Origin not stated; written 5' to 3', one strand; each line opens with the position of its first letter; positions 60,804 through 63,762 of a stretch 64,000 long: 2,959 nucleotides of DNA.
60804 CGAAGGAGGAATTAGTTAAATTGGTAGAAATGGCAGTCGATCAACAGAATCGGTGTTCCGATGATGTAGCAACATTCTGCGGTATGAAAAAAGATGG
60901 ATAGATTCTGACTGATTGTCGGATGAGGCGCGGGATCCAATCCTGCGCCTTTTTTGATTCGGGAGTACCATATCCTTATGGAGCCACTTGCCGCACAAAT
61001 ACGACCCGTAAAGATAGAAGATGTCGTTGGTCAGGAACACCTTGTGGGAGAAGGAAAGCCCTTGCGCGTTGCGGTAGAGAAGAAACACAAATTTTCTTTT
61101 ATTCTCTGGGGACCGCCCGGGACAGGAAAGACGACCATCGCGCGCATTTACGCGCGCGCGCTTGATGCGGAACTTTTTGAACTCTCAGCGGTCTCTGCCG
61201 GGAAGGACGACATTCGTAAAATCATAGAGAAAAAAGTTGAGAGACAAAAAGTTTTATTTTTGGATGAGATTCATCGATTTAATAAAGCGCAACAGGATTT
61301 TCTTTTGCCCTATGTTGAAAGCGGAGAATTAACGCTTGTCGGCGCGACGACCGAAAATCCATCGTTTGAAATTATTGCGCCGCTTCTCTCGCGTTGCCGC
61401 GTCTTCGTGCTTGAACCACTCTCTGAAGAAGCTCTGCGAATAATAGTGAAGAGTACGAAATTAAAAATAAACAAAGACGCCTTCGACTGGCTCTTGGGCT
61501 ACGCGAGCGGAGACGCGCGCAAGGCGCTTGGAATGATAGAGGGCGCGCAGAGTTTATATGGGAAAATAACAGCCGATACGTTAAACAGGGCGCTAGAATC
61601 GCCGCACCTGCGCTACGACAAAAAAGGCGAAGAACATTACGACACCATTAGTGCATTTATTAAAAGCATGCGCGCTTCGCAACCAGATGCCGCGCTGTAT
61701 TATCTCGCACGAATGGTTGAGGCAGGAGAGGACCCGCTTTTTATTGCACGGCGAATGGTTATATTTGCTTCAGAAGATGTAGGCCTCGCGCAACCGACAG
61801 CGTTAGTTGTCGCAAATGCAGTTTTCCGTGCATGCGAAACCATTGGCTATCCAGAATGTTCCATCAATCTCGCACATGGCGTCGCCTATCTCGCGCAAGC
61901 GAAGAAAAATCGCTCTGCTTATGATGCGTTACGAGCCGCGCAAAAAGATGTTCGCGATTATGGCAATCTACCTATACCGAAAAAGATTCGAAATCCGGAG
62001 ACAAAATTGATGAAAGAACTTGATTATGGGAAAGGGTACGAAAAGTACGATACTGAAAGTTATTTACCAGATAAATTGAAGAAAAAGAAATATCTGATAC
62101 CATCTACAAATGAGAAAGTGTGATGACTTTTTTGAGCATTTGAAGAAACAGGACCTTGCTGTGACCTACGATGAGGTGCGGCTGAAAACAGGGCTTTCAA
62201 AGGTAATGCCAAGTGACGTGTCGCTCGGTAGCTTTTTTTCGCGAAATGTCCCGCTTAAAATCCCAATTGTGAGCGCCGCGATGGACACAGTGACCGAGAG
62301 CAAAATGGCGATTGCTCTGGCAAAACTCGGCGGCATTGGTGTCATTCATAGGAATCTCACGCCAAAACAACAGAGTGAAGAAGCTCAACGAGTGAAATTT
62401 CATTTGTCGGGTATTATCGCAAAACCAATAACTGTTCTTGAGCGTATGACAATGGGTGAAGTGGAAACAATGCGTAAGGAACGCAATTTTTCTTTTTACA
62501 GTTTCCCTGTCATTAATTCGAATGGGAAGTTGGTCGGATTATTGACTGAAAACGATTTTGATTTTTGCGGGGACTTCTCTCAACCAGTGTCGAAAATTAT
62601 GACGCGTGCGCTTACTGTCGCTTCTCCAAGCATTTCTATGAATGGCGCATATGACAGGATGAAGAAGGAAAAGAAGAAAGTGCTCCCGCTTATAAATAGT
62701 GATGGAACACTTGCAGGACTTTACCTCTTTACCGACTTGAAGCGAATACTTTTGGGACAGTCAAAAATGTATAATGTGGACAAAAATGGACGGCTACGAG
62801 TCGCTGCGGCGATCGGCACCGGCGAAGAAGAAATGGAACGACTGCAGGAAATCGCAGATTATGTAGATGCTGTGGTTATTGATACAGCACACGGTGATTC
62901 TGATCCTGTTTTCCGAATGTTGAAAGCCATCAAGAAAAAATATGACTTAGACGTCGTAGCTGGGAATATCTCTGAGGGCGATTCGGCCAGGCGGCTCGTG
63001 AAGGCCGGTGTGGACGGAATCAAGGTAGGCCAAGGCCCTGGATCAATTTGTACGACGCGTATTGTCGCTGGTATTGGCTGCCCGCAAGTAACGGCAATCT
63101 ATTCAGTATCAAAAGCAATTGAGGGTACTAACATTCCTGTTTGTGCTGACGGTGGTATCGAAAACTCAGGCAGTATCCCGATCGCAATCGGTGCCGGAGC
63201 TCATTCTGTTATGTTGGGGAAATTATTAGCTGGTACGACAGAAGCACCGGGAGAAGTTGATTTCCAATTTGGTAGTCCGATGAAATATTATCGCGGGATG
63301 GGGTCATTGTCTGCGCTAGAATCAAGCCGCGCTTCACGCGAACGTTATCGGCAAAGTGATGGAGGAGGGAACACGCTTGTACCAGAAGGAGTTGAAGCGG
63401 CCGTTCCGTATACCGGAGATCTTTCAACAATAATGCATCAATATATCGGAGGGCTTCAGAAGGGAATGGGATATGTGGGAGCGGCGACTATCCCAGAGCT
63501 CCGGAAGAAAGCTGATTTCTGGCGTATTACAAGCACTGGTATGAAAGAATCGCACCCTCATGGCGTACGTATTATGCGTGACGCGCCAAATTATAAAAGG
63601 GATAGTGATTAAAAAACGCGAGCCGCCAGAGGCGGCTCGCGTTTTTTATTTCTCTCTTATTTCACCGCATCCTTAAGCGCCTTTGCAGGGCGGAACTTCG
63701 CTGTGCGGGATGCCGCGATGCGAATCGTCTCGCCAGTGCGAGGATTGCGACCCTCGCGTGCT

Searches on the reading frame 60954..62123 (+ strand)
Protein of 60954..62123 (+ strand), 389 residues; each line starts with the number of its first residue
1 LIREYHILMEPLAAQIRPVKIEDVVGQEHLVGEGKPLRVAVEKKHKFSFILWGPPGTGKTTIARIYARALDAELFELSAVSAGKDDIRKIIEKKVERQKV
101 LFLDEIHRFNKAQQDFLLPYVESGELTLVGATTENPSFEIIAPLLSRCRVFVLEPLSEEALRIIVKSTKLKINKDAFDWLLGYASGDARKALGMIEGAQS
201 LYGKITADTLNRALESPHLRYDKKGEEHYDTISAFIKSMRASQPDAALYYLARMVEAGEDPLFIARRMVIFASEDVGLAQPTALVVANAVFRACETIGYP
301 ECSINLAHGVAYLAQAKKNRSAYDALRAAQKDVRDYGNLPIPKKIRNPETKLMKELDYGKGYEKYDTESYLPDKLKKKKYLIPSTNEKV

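Call 87: search_protein_families(library=pfam, proteins=[window:60954-62123:+], max_evalue=0.00001)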
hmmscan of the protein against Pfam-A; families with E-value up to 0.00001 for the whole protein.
window:60954-62123:+ (389 aa): 7 families
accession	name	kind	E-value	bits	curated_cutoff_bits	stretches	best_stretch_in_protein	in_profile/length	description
PF12002.13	MgsA_C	-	9.5e-52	175.7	27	1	242-387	2-154/167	MgsA AAA+ ATPase C terminal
PF16193.11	AAA_assoc_2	-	2.4e-22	79.4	34.3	1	167-240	2-81/81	AAA C-terminal domain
PF00004.35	AAA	-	9.3e-18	65.4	21.2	1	50-152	2-127/131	ATPase family associated with various cellular activities (AAA)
PF05496.18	RuvB_N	-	3.1e-15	56.7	27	1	16-129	1-116/159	Holliday junction DNA helicase RuvB P-loop domain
PF07728.20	AAA_5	-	1.5e-09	38.4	22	1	49-133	2-102/139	AAA domain (dynein-related subfamily)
PF01078.27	Mg_chelatase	-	4.3e-07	30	20.3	0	21-68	2-44/207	Magnesium chelatase, subunit ChlI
PF13173.12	AAA_14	-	6.5e-06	26.6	27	0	49-157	5-124/129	AAA domain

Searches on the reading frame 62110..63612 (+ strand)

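Call 87: search_protein_families(library=pfam, proteins=[window:62110-63612:+], max_evalue=0.00001)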
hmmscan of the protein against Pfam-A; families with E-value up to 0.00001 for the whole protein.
window:62110-63612:+ (500 aa): 4 families
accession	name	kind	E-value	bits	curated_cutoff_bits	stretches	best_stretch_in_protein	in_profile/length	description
PF00478.31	IMPDH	-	1e-132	442.8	25.6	1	17-484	1-345/345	IMP dehydrogenase / GMP reductase domain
PF00571.33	CBS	-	4.1e-11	43.5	24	0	105-150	8-51/57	CBS domain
PF03060.21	NMO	-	1.4e-09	38.3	28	0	224-380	85-232/331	Nitronate monooxygenase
PF01070.24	FMN_dh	-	3.6e-08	33.3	24.9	1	258-376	197-308/350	FMN-dependent dehydrogenase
